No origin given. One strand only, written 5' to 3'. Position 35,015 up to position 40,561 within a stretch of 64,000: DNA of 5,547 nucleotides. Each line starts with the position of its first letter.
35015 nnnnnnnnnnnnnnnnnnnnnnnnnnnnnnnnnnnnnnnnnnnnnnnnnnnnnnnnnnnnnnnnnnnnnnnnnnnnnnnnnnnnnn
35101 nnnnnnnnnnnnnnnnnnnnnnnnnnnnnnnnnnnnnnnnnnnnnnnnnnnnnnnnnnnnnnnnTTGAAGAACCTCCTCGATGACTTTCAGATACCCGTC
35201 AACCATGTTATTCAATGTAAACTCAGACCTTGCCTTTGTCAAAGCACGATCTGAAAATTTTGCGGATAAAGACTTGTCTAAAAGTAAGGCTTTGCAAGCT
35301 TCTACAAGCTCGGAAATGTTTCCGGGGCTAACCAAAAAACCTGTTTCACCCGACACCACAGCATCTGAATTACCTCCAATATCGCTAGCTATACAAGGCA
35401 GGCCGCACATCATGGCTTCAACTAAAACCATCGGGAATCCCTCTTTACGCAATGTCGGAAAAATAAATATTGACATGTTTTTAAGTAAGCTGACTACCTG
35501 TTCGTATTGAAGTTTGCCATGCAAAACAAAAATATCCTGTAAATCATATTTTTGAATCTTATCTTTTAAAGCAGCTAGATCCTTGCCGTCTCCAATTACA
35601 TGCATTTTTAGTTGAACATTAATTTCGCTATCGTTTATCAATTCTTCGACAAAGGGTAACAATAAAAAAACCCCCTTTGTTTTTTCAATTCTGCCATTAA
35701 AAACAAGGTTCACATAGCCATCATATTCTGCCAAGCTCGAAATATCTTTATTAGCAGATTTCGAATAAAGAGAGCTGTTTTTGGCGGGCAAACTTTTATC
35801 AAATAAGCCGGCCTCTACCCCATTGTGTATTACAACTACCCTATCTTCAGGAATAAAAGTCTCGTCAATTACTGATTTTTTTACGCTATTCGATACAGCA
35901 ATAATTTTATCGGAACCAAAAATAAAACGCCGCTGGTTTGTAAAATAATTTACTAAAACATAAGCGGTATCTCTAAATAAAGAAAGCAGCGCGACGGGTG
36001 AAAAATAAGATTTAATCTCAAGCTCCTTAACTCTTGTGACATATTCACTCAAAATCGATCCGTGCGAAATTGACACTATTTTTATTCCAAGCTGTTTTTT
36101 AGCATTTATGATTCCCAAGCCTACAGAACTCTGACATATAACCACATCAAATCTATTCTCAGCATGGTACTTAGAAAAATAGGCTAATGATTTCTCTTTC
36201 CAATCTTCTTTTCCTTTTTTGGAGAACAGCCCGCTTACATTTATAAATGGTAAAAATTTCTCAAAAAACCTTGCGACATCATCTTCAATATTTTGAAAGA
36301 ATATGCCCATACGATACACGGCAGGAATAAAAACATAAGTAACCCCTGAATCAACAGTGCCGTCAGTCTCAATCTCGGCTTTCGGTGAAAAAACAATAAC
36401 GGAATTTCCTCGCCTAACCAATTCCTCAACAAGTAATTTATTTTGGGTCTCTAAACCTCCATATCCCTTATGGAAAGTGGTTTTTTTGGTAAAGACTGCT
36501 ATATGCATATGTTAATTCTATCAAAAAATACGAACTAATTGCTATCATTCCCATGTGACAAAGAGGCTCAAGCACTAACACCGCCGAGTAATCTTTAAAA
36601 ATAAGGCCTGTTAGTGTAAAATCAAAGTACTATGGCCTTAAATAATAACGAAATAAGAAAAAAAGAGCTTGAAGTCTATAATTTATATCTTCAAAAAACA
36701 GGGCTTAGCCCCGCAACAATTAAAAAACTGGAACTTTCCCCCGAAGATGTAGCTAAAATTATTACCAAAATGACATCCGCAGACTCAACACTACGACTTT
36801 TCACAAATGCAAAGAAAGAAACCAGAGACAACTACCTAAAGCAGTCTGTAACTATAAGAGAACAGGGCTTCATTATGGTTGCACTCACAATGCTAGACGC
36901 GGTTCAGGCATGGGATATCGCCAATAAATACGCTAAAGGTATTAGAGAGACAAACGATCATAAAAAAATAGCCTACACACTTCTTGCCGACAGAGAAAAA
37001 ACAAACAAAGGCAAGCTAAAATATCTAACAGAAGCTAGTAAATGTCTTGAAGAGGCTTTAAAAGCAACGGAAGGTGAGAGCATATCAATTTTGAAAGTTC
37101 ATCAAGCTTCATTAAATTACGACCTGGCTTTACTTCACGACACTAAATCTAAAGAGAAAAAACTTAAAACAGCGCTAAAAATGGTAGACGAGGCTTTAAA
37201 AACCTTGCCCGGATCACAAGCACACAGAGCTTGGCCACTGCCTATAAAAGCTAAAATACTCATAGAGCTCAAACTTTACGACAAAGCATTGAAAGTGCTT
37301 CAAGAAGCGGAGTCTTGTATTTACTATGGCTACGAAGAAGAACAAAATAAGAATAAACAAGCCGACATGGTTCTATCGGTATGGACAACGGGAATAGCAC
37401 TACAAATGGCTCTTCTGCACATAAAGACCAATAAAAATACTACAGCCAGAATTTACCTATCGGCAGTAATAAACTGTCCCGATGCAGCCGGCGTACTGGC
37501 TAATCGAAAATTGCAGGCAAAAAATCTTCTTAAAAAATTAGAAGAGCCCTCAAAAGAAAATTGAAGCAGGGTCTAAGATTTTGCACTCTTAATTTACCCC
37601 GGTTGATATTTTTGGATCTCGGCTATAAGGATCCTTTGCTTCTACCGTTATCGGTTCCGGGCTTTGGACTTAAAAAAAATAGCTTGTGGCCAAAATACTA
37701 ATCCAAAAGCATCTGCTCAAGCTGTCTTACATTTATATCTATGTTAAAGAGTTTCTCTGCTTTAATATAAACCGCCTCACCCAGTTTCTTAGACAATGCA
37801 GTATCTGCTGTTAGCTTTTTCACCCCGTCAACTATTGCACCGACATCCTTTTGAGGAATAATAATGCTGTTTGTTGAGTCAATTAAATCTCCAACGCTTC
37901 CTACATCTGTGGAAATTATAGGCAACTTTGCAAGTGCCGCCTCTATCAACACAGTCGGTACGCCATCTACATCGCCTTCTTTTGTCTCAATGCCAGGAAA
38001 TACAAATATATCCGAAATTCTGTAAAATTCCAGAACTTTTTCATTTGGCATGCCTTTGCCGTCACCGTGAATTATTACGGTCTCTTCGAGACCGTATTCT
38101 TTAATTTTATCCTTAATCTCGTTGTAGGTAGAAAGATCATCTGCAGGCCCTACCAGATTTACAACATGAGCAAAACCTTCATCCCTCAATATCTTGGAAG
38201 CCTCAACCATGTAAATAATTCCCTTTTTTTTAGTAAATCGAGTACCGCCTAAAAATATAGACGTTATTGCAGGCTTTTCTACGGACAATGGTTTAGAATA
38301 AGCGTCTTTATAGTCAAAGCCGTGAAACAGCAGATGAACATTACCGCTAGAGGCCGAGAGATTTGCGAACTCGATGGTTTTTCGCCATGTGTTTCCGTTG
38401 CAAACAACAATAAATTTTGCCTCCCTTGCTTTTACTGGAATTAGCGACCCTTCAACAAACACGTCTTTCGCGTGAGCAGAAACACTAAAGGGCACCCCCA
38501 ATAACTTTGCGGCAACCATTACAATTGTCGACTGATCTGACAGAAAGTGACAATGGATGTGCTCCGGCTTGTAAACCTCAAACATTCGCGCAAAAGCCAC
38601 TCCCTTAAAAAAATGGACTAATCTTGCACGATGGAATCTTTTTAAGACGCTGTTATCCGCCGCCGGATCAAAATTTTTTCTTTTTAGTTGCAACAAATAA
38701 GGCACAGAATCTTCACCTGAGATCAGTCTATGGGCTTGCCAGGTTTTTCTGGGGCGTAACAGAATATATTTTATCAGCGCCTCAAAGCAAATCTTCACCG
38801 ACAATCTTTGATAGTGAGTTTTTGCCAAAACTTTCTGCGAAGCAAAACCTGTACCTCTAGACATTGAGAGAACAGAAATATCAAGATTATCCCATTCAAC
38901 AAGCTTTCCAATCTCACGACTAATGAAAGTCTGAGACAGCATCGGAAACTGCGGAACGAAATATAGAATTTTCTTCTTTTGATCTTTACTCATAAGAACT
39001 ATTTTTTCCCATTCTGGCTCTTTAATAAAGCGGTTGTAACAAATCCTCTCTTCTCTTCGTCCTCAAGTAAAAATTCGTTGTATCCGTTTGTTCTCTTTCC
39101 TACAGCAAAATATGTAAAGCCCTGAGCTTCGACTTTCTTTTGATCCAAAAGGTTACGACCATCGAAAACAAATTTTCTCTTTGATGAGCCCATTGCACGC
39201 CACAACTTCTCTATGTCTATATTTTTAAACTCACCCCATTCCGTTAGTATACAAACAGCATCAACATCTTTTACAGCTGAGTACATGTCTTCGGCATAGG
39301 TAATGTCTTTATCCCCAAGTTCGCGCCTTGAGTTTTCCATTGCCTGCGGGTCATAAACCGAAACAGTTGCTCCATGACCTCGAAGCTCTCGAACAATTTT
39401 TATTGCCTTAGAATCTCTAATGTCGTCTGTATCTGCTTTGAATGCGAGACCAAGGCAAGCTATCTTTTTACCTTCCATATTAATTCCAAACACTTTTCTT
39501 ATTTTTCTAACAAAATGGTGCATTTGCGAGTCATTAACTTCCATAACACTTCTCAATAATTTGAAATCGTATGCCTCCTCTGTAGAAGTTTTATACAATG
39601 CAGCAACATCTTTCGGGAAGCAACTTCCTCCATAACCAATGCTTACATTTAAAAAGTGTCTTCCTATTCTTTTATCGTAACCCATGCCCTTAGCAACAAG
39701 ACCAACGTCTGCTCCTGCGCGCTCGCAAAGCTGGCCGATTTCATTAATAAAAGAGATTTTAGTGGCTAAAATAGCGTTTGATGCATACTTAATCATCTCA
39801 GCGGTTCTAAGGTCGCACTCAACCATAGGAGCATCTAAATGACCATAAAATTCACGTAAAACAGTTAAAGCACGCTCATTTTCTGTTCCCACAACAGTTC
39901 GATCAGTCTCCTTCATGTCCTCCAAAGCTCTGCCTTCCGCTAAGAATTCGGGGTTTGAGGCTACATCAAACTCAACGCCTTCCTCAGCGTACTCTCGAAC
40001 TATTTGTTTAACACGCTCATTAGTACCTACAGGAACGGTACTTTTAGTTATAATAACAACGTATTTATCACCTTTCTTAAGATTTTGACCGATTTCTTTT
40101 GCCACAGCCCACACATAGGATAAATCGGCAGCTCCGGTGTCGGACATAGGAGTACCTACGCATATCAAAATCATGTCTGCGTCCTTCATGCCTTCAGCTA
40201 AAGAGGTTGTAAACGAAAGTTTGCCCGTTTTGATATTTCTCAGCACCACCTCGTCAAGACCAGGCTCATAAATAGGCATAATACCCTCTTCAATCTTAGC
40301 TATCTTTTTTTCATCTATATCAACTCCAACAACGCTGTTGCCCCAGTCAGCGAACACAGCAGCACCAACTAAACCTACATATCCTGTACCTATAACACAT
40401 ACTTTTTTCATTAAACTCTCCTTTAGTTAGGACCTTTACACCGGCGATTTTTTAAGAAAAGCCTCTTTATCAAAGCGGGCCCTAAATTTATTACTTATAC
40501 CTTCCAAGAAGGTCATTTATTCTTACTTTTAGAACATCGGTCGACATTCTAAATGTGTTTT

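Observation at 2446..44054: About 42-kb co-directional glycosylation locus with an unusually expanded lipid-linked, extracytoplasmic transferase toolkit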

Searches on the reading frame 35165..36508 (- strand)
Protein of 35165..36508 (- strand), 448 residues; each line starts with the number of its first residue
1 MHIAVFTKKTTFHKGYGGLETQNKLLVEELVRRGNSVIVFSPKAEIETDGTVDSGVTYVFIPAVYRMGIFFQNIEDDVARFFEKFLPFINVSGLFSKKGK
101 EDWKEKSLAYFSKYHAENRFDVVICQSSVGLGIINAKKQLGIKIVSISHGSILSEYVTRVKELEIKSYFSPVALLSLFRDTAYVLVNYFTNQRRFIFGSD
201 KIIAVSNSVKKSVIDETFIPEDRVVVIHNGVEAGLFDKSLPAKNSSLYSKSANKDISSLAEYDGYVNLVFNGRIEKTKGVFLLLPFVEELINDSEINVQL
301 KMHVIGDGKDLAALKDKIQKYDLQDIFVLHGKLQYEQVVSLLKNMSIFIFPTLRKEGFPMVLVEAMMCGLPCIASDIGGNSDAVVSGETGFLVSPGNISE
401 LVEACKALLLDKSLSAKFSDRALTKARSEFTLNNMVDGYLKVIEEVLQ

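Call 5: search_protein_families(library=pfam, proteins=[window:35165-36508:-], max_evalue=0.01)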
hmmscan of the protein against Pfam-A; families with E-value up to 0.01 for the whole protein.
window:35165-36508:- (448 aa): 7 families
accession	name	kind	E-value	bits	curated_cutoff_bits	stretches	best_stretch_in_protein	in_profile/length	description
PF00534.26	Glycos_transf_1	-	4.3e-37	127.7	26.4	1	255-422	5-169/172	Glycosyl transferases group 1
PF13692.12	Glyco_trans_1_4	-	1.3e-30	107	27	1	268-411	4-142/142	Glycosyl transferases group 1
PF13439.12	Glyco_transf_4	-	1.1e-17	65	28.5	1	16-232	1-167/170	Glycosyltransferase Family 4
PF20706.3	GT4-conflict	-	1.1e-07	31.6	26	1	264-379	196-315/385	Family 4 Glycosyltransferase in conflict systems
PF13579.12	Glyco_trans_4_4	-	3.8e-07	31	29.7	1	17-230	1-158/158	Glycosyl transferase 4-like domain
PF13524.12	Glyco_trans_1_2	-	4.2e-05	24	25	1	301-437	16-140/144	Glycosyl transferase-like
PF09895.14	DUF2122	-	0.0039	18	25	0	196-261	34-99/106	RecB-family nuclease (DUF2122)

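Call 103: search_protein_families(library=ncbifam, proteins=[window:35165-36508:-], max_evalue=0.00001)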
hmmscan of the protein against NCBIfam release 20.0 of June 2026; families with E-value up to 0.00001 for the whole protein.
window:35165-36508:- (448 aa): 32 families (the best 25 are shown)
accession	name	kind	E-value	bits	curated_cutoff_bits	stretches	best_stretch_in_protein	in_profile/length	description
TIGR03088.1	stp2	hypoth_equivalog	5.9e-32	111.1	409.05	1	201-447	139-374/374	TIGR03088 family PEP-CTERM/XrtA system glycosyltransferase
TIGR02149.1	glgA_Coryne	subfamily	7.2e-28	97.8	302.4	1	198-446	144-390/391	glycogen synthase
TIGR03999.1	thiol_BshA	equivalog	5.2e-27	94.7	273.7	1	196-447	142-374/375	N-acetyl-alpha-D-glucosaminyl L-malate synthase BshA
NF041876.1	EPS_EpsE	equivalog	2.7e-22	79.6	400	1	261-432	210-382/389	exopolysaccharide biosynthesis GT4 family glycosyltransferase EpsE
NF007396.0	PRK09922.1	equivalog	2.7e-22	79.1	385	1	200-409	137-324/361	lipopolysaccharide 1,6-galactosyltransferase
TIGR04063.1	stp3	hypoth_equivalog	6.2e-18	64.8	442.05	1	199-447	158-396/397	TIGR04063 family PEP-CTERM/XrtA system glycosyltransferase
TIGR03449.1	mycothiol_MshA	equivalog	1.1e-17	64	462.5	1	195-445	161-402/406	D-inositol-3-phosphate glycosyltransferase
NF047684.1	TeichurnBiosyTuaC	equivalog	3.1e-16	59.3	550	1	199-434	165-377/391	teichuronic acid biosynthesis protein TuaC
TIGR04157.1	glyco_rSAM_CFB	subfamily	4.4e-16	58.9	400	1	185-414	156-369/406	TIGR04157 family glycosyltransferase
NF046085.1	XrtY_assoc_Gly1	equivalog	3.6e-15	55.7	400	1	202-447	164-385/387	XrtY-associated glycosyltransferase XYAG1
NF047880.1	glyco_SdgA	exception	1.7e-14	53.3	800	1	298-427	345-472/488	serine-aspartate repeat adhesin O-glycosyltransferase SdgA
TIGR04047.1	MSMEG_0565_glyc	hypoth_equivalog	3.4e-13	49.4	259.85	1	191-414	131-344/373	MSMEG_0565 family glycosyltransferase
TIGR02472.1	sucr_P_syn_N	equivalog_domain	4e-13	49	576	1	314-443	306-438/439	sucrose-phosphate synthase, putative, glycosyltransferase domain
NF038295.1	EPS_HpsP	equivalog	7.4e-13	48.2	550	1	259-445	201-386/388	hormogonium polysaccharide biosynthesis glycosyltransferase HpsP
NF041879.1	EPS_EpsH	equivalog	1.2e-12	47.3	800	1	267-432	239-402/431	exopolysaccharide biosynthesis glycosyltransferase EpsH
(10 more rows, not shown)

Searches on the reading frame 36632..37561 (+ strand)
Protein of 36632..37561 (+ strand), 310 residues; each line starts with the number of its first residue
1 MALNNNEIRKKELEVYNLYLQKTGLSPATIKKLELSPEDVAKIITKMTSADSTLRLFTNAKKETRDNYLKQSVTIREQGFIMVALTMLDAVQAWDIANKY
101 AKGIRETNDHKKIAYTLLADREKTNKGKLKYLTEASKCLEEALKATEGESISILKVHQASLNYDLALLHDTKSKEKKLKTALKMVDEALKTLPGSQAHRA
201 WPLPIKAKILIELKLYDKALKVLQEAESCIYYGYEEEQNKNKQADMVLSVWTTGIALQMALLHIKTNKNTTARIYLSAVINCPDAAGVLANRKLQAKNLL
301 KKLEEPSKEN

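Call 5: search_protein_families(library=pfam, proteins=[window:36632-37561:+], max_evalue=0.01)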
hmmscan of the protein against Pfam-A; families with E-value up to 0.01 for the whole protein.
window:36632-37561:+ (310 aa): 3 families
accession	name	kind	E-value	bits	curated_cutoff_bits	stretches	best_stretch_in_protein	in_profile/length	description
PF13428.12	TPR_14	-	3.9e-05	24.4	23.5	0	206-226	7-27/44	Tetratricopeptide repeat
PF07719.23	TPR_2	-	0.0023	18.4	27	0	207-226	8-27/34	Tetratricopeptide repeat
PF25058.1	ARM_TT21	-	0.0082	16.5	27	0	205-278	12-82/155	Tetratricopeptide repeat protein 21 ARM repeat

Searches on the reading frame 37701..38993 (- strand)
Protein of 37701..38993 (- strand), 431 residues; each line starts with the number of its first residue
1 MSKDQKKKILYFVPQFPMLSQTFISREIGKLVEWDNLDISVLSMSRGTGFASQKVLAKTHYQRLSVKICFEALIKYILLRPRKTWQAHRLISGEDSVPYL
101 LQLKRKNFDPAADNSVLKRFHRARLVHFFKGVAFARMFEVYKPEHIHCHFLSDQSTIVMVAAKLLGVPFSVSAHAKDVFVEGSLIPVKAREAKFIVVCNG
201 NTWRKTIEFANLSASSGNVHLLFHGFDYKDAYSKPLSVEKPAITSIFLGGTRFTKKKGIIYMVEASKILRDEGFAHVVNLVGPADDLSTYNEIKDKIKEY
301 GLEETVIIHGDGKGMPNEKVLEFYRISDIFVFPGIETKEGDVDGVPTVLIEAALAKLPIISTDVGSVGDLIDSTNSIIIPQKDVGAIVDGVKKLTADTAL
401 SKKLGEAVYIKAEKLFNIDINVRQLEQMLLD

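Call 5: search_protein_families(library=pfam, proteins=[window:37701-38993:-], max_evalue=0.01)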
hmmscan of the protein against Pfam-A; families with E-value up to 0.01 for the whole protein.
window:37701-38993:- (431 aa): 3 families
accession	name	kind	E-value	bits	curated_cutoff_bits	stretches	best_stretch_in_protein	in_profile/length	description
PF00534.26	Glycos_transf_1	-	6.2e-20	71.9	26.4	1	251-408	22-169/172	Glycosyl transferases group 1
PF13692.12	Glyco_trans_1_4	-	1.6e-18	67.8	27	1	246-397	5-142/142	Glycosyl transferases group 1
PF13579.12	Glyco_trans_4_4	-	0.0033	18.2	29.7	1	132-185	61-110/158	Glycosyl transferase 4-like domain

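Call 103: search_protein_families(library=ncbifam, proteins=[window:37701-38993:-], max_evalue=0.00001)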
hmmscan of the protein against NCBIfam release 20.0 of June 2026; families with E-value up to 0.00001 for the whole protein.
window:37701-38993:- (431 aa): 10 families
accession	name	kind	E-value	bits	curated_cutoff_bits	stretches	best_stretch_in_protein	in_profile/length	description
NF041876.1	EPS_EpsE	equivalog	4.5e-30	105.2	400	1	10-421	2-385/389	exopolysaccharide biosynthesis GT4 family glycosyltransferase EpsE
NF047684.1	TeichurnBiosyTuaC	equivalog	3.8e-22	78.8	550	1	142-427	108-384/391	teichuronic acid biosynthesis protein TuaC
TIGR04005.1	wcaL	equivalog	1.9e-17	63.2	537.6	1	237-427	215-397/406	colanic acid biosynthesis glycosyltransferase WcaL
TIGR03088.1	stp2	hypoth_equivalog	1.1e-12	47.7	409.05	1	287-427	238-368/374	TIGR03088 family PEP-CTERM/XrtA system glycosyltransferase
TIGR02149.1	glgA_Coryne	subfamily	7.5e-11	41.8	302.4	1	236-420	198-378/391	glycogen synthase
NF038298.1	EPS_HpsO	equivalog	1.2e-10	40.7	575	1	238-416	197-371/388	hormogonium polysaccharide biosynthesis glycosyltransferase HpsO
NF038255.1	exopoly_VpsD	equivalog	2.8e-10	39.6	300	1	138-369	97-319/381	VpsD family glycosyltransferase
TIGR04063.1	stp3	hypoth_equivalog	3.6e-07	29.4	442.05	1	232-407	204-370/397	TIGR04063 family PEP-CTERM/XrtA system glycosyltransferase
NF038295.1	EPS_HpsP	equivalog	1.4e-06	27.6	550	1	246-420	209-375/388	hormogonium polysaccharide biosynthesis glycosyltransferase HpsP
TIGR03999.1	thiol_BshA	equivalog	3.8e-06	26.1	273.7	1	262-428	217-369/375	N-acetyl-alpha-D-glucosaminyl L-malate synthase BshA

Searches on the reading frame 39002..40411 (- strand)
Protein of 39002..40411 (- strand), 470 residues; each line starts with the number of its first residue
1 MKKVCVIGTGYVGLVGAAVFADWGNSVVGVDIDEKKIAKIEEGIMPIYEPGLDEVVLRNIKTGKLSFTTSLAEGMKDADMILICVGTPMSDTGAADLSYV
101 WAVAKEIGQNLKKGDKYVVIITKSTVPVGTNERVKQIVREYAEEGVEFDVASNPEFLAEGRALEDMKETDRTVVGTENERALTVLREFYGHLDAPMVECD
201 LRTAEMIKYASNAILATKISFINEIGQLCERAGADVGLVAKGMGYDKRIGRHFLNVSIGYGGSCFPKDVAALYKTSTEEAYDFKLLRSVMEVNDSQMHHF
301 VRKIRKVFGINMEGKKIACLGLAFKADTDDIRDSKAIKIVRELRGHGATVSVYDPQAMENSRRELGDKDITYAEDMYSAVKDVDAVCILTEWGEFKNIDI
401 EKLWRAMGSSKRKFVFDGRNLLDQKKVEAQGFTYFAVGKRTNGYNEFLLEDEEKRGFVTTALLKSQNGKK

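Call 5: search_protein_families(library=pfam, proteins=[window:39002-40411:-], max_evalue=0.01)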
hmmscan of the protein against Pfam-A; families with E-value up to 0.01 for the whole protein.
window:39002-40411:- (470 aa): 10 families
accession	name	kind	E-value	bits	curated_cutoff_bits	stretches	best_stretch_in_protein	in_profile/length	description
PF03721.20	UDPG_MGDP_dh_N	-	3.8e-64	216.2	27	1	2-186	1-185/187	UDP-glucose/GDP-mannose dehydrogenase family, NAD binding domain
PF03720.21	UDPG_MGDP_dh_C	-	1.2e-36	125.7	30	1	318-424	1-103/103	UDP-glucose/GDP-mannose dehydrogenase family, UDP binding domain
PF00984.24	UDPG_MGDP_dh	-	2.4e-36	124.1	25.4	1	202-294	1-93/94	UDP-glucose/GDP-mannose dehydrogenase family, central domain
PF01210.29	NAD_Gly3P_dh_N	-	2.2e-05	24.9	23.1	1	3-155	1-135/158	NAD-dependent glycerol-3-phosphate dehydrogenase N-terminus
PF03446.21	NAD_binding_2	-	6.8e-05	23.4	21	0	3-139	1-108/161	NAD binding domain of 6-phosphogluconate dehydrogenase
PF02737.24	3HCDH_N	-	7.4e-05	23.2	22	1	3-81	1-82/180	3-hydroxyacyl-CoA dehydrogenase, NAD binding domain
PF02254.24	TrkA_N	-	0.00046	20.9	23.8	1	4-66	1-64/116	TrkA-N domain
PF02558.23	ApbA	-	0.0015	18.6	22.2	0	4-85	1-74/150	Ketopantoate reductase PanE/ApbA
PF00070.33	Pyr_redox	-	0.0058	17.5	22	0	3-33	1-31/82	Pyridine nucleotide-disulphide oxidoreductase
PF07992.20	Pyr_redox_2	-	0.0073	16.2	26.1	0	2-94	143-244/291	Pyridine nucleotide-disulphide oxidoreductase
